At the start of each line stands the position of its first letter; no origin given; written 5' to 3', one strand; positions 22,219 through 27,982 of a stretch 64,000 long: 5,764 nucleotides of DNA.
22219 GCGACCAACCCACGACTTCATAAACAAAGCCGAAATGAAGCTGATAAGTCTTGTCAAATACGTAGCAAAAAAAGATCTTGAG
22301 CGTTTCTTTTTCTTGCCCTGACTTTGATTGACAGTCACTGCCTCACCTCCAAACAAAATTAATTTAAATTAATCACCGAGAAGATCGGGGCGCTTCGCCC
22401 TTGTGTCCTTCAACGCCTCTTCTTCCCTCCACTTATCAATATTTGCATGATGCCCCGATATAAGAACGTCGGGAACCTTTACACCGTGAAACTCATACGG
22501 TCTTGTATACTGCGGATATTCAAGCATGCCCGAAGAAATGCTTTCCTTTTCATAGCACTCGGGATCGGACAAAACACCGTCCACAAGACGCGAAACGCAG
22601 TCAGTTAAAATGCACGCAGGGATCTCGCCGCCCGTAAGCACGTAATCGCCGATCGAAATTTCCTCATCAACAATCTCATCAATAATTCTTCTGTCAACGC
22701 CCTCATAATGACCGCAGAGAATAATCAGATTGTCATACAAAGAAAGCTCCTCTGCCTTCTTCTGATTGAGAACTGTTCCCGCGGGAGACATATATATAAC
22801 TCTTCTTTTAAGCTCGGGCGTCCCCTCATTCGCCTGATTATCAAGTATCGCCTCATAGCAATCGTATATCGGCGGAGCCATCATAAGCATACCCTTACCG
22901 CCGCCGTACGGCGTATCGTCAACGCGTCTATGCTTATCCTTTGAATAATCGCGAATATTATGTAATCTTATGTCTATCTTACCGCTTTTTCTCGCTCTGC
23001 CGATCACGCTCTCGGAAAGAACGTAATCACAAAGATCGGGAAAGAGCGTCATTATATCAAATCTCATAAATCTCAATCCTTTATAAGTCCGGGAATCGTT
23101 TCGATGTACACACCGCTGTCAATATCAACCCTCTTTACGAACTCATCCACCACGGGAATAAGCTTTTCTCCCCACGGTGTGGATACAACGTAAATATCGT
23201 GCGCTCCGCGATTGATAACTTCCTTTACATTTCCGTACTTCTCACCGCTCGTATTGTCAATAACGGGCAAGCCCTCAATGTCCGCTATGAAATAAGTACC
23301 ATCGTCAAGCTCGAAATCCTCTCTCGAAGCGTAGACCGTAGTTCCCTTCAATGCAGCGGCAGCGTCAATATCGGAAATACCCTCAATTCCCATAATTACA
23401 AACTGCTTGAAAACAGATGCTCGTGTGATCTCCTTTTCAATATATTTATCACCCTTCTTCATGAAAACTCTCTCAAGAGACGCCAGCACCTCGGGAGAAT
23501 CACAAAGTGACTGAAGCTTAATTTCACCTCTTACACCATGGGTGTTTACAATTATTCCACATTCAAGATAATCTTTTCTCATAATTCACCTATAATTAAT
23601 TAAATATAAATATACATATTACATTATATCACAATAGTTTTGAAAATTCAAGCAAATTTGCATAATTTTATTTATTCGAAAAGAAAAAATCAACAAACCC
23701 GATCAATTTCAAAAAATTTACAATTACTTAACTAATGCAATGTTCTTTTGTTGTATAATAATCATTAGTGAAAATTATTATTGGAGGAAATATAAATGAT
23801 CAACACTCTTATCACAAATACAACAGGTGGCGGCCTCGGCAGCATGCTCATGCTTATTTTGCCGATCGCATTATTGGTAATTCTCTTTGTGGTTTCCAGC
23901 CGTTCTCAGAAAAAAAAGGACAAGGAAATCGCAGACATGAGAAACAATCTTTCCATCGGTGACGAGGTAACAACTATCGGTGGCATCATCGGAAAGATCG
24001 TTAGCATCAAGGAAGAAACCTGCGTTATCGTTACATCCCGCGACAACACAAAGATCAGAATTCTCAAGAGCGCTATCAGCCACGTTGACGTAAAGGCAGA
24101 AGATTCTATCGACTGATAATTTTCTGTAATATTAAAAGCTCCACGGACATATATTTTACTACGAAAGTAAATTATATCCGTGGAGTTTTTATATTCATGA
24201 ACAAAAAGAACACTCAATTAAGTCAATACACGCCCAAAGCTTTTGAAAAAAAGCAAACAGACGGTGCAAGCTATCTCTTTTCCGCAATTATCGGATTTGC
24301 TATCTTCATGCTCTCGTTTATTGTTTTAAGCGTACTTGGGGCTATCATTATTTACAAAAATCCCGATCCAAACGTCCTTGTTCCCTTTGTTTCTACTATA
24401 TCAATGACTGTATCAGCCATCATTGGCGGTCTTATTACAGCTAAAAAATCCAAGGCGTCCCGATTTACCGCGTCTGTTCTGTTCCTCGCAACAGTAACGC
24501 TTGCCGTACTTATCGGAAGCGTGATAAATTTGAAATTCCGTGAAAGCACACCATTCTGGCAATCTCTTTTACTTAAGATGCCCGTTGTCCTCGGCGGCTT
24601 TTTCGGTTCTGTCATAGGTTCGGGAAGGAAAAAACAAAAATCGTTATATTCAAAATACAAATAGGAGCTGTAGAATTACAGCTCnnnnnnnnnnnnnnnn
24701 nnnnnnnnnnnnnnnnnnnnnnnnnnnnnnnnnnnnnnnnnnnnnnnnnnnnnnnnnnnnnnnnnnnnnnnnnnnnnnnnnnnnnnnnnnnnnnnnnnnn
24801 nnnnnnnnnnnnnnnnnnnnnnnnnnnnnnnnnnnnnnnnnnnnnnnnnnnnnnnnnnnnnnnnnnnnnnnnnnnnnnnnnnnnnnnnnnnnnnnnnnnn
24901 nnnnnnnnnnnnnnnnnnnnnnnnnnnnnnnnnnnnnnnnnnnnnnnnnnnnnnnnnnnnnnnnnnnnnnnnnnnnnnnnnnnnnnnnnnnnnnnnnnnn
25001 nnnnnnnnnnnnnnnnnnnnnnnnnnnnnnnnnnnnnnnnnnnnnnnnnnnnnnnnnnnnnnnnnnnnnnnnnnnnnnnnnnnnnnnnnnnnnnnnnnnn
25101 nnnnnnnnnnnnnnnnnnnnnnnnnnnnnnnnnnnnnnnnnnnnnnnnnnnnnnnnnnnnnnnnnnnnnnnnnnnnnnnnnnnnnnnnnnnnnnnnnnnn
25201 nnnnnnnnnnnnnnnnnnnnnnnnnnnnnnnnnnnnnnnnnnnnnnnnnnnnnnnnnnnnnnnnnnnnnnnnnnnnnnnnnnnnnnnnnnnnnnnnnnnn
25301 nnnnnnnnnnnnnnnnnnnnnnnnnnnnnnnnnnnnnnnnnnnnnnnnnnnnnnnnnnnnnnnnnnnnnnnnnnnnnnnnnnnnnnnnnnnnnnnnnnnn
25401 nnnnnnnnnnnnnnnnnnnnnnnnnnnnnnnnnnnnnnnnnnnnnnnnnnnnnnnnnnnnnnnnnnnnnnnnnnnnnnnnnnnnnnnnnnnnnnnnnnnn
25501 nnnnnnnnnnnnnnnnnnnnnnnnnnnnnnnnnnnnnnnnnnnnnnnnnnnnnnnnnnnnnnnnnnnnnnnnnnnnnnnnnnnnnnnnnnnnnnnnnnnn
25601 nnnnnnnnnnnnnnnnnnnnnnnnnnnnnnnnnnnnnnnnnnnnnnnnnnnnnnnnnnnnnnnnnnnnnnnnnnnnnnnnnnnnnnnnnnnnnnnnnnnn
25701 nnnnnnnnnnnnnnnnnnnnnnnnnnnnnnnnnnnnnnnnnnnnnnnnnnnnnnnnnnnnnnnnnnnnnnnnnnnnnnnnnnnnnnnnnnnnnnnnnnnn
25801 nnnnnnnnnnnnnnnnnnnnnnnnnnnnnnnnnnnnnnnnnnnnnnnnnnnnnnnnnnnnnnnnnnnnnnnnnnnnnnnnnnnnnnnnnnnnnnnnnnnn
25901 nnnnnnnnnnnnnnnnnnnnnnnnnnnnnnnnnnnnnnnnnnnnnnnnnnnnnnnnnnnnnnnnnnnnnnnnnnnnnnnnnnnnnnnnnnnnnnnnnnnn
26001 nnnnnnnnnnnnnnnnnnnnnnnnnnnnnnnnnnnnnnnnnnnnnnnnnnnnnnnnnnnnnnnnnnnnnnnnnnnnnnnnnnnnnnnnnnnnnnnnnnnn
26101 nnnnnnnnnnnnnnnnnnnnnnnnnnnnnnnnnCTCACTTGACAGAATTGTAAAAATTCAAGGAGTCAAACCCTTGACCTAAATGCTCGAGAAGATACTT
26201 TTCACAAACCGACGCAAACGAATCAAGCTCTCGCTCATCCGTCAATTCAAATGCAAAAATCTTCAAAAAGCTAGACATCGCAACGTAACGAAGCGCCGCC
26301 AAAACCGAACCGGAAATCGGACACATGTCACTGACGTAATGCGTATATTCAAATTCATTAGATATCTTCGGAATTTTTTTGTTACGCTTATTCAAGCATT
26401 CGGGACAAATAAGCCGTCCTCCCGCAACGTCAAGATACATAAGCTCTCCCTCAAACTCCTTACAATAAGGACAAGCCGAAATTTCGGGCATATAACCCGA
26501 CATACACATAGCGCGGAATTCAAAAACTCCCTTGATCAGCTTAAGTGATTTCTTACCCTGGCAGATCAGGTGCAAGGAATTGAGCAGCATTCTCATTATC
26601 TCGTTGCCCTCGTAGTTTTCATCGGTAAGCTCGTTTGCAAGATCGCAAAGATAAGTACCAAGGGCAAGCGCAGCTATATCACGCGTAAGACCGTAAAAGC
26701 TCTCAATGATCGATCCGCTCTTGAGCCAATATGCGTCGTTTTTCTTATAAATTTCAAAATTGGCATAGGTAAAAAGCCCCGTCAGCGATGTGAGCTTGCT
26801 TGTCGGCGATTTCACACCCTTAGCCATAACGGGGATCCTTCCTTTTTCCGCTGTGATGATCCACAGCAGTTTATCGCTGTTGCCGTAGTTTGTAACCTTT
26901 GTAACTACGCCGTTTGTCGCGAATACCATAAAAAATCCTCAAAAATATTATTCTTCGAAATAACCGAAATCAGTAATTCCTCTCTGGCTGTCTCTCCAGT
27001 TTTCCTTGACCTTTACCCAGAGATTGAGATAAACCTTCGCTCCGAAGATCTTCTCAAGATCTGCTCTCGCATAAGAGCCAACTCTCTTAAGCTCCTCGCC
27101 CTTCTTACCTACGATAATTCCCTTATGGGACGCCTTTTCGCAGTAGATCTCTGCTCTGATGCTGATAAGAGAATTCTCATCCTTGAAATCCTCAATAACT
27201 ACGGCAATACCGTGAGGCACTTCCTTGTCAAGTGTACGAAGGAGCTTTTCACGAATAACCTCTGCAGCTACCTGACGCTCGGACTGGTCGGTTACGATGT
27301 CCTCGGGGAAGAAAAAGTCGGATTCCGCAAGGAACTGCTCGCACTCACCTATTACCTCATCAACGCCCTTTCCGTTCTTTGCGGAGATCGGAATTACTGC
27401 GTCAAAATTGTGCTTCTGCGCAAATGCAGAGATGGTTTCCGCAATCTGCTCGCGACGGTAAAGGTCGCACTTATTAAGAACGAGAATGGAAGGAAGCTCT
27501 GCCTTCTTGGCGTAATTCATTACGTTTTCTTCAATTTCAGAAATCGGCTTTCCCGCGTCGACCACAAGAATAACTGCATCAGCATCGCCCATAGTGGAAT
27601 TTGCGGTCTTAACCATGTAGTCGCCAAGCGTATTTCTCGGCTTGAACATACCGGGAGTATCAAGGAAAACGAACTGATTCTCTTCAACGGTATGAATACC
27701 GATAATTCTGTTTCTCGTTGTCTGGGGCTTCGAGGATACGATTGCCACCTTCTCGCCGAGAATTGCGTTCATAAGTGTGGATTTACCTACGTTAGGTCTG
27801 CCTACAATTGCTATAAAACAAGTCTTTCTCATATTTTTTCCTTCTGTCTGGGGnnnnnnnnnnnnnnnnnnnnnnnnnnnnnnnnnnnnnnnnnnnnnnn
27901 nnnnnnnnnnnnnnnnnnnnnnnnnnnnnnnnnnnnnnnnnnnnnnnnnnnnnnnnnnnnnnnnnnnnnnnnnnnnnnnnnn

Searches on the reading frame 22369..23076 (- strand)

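Call 49: search_protein_families(library=phrogs, proteins=[window:22369-23076:-], max_evalue=0.001)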
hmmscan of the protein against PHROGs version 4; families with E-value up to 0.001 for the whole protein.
window:22369-23076:- (235 aa): 1 family
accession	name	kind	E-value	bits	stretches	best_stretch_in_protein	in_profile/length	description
phrog_12437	-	unknown function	1e-62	212.7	1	6-233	3-224/255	-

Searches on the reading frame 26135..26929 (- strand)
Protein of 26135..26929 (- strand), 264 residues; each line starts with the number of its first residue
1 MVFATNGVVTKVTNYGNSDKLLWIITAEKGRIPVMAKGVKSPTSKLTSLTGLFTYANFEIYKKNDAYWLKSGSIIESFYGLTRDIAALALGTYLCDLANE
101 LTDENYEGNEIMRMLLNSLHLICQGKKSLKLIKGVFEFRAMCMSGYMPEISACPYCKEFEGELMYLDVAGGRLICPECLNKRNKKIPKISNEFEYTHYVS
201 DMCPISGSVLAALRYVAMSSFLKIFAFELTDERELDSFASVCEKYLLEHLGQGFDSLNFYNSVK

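Call 48: search_protein_families(library=phrogs, proteins=[window:26135-26929:-], max_evalue=0.001)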
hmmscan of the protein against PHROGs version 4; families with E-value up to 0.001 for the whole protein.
window:26135-26929:- (264 aa): 1 family
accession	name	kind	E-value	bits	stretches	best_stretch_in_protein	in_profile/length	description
phrog_36491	-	unknown function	1.3e-06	29.1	1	6-184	7-182/251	-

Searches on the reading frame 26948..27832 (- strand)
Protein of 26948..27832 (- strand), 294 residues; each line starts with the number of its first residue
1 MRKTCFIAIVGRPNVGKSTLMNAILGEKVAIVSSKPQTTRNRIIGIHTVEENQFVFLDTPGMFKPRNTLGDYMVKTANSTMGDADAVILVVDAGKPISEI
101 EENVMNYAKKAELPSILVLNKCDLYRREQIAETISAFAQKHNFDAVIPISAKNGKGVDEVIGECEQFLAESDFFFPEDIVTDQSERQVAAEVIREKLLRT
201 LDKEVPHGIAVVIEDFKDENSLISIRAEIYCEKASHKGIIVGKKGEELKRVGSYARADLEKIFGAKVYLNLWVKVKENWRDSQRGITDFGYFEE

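Call 48: search_protein_families(library=phrogs, proteins=[window:26948-27832:-], max_evalue=0.001)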
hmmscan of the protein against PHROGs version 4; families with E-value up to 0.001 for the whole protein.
window:26948-27832:- (294 aa): 3 families
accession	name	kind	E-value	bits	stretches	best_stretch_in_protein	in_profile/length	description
phrog_31529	-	unknown function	2.3e-99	333.2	1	2-293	6-301/304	-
phrog_35435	-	unknown function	1.5e-20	74.4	1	5-204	227-416/464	-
phrog_6880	-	other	1.3e-06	27.9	1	50-130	66-140/604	translation elongation factor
